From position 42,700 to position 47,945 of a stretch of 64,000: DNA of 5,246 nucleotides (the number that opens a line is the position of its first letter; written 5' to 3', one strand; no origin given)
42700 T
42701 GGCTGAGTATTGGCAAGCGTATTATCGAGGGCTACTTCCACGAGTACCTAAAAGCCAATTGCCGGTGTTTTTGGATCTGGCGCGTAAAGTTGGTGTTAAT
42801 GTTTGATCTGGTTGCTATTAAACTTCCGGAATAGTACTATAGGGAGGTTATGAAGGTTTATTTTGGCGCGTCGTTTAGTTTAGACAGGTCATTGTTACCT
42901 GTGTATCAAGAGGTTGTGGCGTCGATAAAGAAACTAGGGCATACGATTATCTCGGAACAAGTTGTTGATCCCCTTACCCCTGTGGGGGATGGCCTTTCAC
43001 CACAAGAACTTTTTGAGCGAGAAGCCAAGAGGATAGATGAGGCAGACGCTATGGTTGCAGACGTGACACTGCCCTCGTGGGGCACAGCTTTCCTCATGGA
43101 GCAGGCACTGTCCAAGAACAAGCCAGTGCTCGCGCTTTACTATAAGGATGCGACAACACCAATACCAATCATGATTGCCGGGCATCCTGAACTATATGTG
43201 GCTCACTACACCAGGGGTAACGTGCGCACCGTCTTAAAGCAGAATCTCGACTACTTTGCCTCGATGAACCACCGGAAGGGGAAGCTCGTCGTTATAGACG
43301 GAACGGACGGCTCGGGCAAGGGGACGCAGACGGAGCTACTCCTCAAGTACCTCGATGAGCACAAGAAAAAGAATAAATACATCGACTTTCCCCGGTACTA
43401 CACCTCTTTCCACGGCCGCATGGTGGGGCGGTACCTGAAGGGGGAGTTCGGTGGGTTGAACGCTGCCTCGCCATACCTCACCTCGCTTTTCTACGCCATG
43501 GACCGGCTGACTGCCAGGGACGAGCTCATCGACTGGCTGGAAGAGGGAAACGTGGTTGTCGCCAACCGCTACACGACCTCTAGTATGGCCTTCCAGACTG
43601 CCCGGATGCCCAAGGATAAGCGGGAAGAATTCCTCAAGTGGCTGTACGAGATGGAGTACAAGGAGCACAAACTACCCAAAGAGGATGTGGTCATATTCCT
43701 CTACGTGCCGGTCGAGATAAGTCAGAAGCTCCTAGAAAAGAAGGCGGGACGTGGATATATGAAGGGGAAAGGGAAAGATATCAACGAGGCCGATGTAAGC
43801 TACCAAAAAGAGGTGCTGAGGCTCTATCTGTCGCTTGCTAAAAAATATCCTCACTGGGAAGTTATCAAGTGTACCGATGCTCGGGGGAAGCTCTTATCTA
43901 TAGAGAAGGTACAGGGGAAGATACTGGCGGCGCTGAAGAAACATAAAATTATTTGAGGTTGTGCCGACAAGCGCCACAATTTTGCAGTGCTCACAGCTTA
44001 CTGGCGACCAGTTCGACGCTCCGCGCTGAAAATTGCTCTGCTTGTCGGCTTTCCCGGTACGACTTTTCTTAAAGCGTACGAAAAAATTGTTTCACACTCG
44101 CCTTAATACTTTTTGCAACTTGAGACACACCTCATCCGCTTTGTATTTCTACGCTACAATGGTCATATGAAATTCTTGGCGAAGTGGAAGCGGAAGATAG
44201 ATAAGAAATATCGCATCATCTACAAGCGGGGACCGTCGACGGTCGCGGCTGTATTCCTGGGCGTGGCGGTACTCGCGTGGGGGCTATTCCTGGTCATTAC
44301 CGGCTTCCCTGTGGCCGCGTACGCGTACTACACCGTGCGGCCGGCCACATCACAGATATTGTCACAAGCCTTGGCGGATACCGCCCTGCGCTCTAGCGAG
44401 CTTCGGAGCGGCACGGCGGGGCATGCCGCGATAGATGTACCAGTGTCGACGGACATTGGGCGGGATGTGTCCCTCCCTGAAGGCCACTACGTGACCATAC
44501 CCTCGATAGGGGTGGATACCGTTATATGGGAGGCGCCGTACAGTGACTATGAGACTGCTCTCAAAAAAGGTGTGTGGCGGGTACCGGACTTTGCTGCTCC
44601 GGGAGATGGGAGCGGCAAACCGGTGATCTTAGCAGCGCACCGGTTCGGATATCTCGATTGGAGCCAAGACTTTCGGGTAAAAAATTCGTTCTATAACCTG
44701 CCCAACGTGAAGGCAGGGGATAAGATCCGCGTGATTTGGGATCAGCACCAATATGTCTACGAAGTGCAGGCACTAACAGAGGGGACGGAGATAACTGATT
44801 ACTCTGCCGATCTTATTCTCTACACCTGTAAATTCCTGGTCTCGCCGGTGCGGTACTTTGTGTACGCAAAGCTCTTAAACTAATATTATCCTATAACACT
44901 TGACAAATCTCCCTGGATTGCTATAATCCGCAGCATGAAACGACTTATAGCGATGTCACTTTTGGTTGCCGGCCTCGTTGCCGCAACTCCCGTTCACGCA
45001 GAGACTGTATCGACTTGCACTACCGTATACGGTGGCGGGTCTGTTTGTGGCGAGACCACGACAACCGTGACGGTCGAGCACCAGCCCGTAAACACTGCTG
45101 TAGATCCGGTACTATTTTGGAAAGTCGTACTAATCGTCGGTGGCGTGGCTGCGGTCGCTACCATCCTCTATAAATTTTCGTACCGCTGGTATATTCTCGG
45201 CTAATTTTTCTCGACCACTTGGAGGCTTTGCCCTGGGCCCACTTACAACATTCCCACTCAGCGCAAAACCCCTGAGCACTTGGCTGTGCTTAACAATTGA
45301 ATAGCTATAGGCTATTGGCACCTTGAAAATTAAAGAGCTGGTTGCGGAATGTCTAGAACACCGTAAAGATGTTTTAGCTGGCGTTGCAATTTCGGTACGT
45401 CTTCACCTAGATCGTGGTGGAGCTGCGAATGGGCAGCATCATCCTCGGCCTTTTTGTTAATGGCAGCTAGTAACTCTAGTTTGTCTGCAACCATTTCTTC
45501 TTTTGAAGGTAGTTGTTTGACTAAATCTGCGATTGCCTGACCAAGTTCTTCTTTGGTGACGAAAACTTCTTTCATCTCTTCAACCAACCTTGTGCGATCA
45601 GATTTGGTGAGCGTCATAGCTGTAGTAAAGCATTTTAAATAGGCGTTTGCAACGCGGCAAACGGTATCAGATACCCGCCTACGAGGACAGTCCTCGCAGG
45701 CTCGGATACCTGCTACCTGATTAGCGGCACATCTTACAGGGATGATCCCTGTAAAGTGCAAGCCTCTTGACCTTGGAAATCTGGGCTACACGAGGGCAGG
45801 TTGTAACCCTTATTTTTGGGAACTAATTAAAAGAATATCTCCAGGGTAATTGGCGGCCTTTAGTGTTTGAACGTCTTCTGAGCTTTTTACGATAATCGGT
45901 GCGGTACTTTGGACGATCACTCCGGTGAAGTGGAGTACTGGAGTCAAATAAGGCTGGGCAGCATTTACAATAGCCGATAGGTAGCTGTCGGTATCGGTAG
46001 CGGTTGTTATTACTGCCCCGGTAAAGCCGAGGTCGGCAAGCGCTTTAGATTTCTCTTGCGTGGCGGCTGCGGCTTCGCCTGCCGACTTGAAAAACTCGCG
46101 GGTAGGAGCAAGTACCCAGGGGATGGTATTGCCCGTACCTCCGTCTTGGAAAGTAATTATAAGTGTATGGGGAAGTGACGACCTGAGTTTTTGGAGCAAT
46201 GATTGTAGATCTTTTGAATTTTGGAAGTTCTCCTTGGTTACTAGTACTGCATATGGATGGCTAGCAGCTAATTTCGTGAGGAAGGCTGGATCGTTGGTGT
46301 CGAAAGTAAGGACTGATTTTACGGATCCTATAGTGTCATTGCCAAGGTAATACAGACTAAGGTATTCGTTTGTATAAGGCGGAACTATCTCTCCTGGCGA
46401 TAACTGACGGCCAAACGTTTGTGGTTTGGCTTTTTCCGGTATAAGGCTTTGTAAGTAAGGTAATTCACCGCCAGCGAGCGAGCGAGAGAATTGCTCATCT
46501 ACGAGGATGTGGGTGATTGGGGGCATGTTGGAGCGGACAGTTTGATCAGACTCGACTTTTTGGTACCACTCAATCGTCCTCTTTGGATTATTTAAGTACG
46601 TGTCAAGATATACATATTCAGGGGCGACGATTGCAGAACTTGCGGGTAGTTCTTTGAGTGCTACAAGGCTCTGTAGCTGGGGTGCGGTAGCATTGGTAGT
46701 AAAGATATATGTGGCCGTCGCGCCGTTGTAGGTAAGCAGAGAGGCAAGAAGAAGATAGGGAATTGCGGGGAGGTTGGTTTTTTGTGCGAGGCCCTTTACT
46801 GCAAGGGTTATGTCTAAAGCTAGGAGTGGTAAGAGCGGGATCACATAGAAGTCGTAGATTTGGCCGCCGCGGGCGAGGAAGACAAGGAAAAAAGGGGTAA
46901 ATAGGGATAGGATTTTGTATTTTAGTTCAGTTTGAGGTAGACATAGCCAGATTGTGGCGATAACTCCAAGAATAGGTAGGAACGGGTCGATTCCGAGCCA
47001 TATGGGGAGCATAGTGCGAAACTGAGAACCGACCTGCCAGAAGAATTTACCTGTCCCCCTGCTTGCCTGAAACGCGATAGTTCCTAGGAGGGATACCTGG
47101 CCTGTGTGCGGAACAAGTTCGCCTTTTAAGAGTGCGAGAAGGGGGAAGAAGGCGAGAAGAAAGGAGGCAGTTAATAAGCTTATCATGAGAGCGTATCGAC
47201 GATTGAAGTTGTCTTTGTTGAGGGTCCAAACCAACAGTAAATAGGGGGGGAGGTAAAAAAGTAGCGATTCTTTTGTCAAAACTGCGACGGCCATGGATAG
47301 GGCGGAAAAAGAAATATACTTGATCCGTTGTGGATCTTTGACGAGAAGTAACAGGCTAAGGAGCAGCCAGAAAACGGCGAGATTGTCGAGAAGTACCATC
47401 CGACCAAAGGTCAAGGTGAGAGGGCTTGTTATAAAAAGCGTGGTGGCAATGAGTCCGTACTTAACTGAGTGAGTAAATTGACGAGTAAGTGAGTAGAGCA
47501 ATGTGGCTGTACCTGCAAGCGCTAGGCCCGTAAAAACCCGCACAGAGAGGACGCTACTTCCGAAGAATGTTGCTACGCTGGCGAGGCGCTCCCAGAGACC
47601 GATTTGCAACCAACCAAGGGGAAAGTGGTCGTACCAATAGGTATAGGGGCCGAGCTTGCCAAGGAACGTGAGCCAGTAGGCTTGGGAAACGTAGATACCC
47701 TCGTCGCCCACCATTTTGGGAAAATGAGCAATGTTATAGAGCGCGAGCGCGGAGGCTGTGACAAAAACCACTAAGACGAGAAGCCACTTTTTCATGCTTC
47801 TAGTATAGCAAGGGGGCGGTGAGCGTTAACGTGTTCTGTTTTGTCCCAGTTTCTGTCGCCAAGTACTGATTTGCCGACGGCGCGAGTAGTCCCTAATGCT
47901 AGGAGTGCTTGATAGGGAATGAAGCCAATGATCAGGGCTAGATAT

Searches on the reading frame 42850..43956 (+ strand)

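Call 54: search_protein_families(library=pfam, proteins=[window:42850-43956:+])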
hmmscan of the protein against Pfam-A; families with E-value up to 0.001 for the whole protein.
window:42850-43956:+ (368 aa): 2 families
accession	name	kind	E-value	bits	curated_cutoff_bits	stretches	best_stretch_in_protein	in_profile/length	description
PF02223.23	Thymidylate_kin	-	1.1e-17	64.8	27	1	149-340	1-173/185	Thymidylate kinase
PF05014.21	Nuc_deoxyrib_tr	-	0.00025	21.6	28.8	1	3-100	1-100/117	Nucleoside 2-deoxyribosyltransferase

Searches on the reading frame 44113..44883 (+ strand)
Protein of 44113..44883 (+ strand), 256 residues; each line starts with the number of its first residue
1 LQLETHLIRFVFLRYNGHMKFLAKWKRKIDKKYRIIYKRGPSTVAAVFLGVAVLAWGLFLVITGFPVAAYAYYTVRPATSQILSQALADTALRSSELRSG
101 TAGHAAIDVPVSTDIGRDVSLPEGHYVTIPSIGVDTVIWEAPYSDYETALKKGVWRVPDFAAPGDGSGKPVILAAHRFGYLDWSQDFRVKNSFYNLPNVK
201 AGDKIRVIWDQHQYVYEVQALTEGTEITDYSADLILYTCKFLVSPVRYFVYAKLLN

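Call 54: search_protein_families(library=pfam, proteins=[window:44113-44883:+])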
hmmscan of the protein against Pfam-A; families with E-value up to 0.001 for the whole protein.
window:44113-44883:+ (256 aa): 1 family
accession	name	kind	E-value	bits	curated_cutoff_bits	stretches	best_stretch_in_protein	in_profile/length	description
PF04203.18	Sortase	-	3.5e-12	46.6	26.6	1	127-254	1-124/125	Sortase domain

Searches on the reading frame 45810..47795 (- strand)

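Call 54: search_protein_families(library=pfam, proteins=[window:45810-47795:-])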
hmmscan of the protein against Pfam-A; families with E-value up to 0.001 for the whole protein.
window:45810-47795:- (661 aa): 1 family
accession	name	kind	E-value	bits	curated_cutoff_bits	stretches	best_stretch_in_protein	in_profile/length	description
PF02366.24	PMT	-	7.4e-10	39.2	22.7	1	67-220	67-231/245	Dolichyl-phosphate-mannose-protein mannosyltransferase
